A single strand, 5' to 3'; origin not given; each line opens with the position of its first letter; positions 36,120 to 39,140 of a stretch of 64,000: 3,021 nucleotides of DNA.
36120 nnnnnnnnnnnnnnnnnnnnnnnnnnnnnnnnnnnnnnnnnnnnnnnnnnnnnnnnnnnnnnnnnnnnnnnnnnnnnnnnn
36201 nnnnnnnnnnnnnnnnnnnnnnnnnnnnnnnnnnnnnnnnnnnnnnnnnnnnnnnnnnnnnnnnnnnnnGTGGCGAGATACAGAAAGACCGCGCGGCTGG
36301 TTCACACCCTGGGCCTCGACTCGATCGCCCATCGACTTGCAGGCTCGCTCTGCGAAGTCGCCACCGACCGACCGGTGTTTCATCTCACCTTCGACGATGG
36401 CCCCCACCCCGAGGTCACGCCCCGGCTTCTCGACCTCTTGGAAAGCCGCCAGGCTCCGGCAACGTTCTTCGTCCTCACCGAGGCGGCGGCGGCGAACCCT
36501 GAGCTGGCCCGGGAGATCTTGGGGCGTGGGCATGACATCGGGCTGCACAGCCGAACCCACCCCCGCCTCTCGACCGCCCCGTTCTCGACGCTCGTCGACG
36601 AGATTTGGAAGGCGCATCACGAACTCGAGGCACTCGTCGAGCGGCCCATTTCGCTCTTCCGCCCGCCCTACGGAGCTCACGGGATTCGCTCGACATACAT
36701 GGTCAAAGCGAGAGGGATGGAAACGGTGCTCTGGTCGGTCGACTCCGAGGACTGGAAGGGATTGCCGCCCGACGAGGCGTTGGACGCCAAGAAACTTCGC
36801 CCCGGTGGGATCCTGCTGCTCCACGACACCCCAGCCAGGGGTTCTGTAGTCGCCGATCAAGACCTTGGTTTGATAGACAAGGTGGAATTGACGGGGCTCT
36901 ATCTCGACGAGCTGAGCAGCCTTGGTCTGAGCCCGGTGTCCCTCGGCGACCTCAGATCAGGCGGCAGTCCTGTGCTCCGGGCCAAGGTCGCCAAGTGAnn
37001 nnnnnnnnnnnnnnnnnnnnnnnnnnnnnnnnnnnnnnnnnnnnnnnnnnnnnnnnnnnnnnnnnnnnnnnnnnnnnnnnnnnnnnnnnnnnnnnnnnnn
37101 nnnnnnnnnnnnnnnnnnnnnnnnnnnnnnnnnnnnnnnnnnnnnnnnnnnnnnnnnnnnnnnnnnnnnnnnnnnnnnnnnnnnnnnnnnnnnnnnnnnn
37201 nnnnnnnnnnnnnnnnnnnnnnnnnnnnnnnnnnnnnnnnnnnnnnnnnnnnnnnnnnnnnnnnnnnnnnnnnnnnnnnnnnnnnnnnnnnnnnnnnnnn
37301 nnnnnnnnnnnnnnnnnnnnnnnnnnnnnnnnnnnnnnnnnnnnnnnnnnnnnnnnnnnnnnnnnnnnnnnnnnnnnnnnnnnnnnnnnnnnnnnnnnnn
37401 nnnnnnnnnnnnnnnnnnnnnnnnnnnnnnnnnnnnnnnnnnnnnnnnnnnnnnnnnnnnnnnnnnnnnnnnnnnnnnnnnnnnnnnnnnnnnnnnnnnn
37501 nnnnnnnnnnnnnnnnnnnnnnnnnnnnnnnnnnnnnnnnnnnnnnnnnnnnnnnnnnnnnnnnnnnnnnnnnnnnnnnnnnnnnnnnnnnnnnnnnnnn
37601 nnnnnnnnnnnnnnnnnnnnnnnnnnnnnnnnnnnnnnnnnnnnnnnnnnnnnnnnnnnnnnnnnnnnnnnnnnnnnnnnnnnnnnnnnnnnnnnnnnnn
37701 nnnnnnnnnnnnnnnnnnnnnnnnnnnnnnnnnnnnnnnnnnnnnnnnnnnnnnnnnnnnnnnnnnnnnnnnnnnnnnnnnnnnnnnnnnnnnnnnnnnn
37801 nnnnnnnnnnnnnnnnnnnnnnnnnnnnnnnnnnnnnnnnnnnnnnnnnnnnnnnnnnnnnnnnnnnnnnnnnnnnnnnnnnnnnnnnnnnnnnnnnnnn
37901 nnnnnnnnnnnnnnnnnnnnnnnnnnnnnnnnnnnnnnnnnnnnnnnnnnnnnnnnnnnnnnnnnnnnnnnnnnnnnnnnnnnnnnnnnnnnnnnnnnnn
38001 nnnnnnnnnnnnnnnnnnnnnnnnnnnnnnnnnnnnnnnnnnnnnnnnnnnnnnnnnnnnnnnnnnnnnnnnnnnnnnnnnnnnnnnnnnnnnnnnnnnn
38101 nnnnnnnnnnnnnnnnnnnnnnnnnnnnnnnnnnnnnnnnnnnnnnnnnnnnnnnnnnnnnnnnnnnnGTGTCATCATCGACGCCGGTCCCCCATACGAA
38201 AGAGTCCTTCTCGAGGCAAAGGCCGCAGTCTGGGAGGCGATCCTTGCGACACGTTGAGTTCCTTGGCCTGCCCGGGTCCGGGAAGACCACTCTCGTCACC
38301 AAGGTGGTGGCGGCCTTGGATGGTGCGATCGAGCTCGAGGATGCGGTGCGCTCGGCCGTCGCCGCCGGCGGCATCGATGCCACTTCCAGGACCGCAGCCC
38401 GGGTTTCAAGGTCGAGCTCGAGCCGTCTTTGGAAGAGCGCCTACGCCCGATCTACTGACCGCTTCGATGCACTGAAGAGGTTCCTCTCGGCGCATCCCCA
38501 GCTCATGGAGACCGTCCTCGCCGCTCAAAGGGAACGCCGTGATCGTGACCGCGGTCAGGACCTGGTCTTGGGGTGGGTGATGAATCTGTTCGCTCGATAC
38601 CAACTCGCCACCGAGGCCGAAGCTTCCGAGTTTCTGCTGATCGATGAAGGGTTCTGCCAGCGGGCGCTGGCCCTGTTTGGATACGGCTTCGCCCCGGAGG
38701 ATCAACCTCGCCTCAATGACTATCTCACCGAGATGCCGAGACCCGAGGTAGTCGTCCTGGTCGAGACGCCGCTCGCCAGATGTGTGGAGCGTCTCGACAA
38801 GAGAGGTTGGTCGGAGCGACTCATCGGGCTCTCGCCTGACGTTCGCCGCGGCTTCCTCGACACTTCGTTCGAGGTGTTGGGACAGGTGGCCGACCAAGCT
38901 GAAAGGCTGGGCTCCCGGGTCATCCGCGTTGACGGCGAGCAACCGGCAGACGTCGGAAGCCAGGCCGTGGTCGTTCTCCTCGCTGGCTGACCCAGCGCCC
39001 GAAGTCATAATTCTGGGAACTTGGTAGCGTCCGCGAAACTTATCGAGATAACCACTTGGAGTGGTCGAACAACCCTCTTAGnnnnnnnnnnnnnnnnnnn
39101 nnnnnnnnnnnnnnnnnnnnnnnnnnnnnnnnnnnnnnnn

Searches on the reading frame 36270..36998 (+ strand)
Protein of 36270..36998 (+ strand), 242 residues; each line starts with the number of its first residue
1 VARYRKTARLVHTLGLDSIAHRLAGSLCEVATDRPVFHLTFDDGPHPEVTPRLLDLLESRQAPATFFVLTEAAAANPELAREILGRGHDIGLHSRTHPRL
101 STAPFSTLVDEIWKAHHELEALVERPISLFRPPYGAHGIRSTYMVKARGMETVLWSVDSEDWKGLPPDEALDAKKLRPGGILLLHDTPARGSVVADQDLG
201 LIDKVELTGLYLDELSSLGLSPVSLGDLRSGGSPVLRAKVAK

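Call 29: search_protein_families(library=pfam, proteins=[window:36270-36998:+], max_evalue=0.00001)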
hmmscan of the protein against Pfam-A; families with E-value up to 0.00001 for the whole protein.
window:36270-36998:+ (242 aa): 1 family
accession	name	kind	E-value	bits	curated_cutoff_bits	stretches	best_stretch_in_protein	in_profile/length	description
PF01522.26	Polysacc_deac_1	-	9.3e-31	106.8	23.1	1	31-152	3-123/124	Polysaccharide deacetylase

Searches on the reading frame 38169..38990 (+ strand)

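Call 29: search_protein_families(library=pfam, proteins=[window:38169-38990:+], max_evalue=0.00001)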
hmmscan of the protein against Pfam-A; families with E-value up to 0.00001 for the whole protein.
window:38169-38990:+ (273 aa): 1 family
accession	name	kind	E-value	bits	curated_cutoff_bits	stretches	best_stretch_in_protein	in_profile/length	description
PF13671.12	AAA_33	-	1.7e-06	28.8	27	0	31-81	4-54/143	AAA domain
